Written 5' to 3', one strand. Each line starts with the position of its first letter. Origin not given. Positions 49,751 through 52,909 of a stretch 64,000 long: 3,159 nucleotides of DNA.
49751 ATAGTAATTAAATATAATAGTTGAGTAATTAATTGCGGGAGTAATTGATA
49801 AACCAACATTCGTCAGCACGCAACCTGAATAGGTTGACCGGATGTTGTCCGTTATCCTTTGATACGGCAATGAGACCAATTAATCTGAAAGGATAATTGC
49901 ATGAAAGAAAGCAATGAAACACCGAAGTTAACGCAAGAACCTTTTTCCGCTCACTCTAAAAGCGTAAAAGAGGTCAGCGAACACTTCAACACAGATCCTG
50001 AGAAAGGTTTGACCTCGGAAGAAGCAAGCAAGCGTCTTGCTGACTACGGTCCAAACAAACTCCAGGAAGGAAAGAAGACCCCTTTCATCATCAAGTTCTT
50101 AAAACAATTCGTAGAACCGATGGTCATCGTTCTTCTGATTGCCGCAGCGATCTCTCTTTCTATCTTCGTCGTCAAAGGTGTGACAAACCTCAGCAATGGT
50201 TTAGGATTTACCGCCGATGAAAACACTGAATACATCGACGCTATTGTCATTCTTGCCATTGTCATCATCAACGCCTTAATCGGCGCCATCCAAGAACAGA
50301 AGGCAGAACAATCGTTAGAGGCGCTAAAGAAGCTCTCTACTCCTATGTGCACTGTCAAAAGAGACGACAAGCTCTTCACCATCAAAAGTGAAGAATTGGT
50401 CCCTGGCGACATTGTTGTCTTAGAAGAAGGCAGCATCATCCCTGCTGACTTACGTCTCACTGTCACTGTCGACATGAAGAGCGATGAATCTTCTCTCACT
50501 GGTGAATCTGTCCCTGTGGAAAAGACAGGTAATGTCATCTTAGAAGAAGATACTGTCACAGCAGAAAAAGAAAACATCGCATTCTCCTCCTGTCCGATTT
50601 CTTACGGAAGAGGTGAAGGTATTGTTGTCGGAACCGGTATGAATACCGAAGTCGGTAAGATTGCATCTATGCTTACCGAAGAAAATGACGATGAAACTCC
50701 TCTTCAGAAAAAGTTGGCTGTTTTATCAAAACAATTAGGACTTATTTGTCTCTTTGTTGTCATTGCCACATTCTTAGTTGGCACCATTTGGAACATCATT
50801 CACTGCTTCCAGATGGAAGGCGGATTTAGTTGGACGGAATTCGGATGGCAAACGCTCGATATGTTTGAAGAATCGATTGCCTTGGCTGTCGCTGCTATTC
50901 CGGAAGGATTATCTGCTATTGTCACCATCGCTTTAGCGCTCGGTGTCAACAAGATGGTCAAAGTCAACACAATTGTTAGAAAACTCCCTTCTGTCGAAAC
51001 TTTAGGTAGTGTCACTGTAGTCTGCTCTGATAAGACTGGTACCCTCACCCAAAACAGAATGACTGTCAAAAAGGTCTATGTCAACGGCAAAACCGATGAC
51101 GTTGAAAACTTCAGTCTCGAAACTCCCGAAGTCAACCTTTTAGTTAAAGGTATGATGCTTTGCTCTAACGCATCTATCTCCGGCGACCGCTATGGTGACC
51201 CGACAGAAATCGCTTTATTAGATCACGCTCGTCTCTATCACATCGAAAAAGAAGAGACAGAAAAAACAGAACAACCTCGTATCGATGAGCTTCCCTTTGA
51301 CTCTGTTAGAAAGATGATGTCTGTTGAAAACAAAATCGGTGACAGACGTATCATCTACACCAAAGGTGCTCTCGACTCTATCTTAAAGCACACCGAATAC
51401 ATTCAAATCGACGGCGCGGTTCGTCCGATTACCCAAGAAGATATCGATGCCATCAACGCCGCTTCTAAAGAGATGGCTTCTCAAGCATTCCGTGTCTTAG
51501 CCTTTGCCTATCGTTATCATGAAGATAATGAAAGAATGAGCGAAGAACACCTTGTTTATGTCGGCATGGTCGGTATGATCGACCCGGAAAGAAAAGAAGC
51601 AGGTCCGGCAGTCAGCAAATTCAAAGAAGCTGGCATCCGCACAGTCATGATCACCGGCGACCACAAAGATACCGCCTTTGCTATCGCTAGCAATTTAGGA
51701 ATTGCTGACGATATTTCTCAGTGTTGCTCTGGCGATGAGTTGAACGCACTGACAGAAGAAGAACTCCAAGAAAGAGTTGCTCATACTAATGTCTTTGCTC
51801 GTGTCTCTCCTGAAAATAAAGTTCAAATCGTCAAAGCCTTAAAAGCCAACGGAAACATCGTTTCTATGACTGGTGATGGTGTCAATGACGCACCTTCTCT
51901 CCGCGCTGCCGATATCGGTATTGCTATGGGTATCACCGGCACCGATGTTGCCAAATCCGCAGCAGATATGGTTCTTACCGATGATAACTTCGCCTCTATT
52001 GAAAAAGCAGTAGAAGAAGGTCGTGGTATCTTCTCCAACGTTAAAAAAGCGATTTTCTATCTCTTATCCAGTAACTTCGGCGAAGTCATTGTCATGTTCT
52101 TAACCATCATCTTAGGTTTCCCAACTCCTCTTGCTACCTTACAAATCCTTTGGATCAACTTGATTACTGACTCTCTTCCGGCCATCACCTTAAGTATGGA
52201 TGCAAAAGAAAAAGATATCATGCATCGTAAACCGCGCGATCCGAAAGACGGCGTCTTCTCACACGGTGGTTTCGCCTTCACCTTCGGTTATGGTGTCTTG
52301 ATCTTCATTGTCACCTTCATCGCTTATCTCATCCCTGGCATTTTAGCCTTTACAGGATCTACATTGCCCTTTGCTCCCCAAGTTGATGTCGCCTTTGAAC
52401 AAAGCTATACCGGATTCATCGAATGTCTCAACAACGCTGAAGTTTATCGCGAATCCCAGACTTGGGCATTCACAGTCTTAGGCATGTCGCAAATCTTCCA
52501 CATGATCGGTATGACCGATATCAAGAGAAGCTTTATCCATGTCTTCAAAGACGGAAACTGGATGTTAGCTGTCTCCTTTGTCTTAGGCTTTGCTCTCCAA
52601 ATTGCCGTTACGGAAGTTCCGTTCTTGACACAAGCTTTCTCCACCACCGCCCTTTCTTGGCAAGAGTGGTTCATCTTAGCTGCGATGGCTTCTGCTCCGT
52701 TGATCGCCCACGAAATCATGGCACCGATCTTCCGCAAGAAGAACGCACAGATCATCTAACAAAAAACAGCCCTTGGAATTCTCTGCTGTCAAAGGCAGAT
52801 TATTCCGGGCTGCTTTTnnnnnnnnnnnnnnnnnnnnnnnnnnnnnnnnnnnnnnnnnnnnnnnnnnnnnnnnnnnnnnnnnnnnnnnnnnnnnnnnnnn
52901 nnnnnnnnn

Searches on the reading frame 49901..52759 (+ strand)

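Call 5: search_protein_families(library=pfam, proteins=[window:49901-52759:+], max_evalue=1)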
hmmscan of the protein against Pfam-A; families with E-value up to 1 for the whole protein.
window:49901-52759:+ (952 aa): 8 families
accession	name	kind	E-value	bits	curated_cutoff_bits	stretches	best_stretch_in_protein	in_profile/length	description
PF00689.26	Cation_ATPase_C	-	3e-44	151.3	27.3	1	741-940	1-172/175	Cation transporting ATPase, C-terminus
PF00122.25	E1-E2_ATPase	-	3.6e-44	150.9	28.1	1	145-354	2-180/181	E1-E2 ATPase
PF00690.31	Cation_ATPase_N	-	1.1e-25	89.5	20.4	1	18-85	2-69/69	Cation transporter/ATPase, N-terminus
PF00702.32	Hydrolase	-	8.8e-18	65.8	26.4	1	373-671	3-191/191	haloacid dehalogenase-like hydrolase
PF13246.12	Cation_ATPase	-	2.1e-14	53.7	21.7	1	428-501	17-91/91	Cation transport ATPase (P-type)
PF08282.18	Hydrolase_3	-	0.00046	20.4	20.9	1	642-703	194-254/255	haloacid dehalogenase-like hydrolase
PF12710.13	HAD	-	0.03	15.2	27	1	522-668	50-189/189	haloacid dehalogenase-like hydrolase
PF22539.1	DUF7004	-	0.047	14.1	27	0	532-595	76-137/155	Family of unknown function (DUF7004)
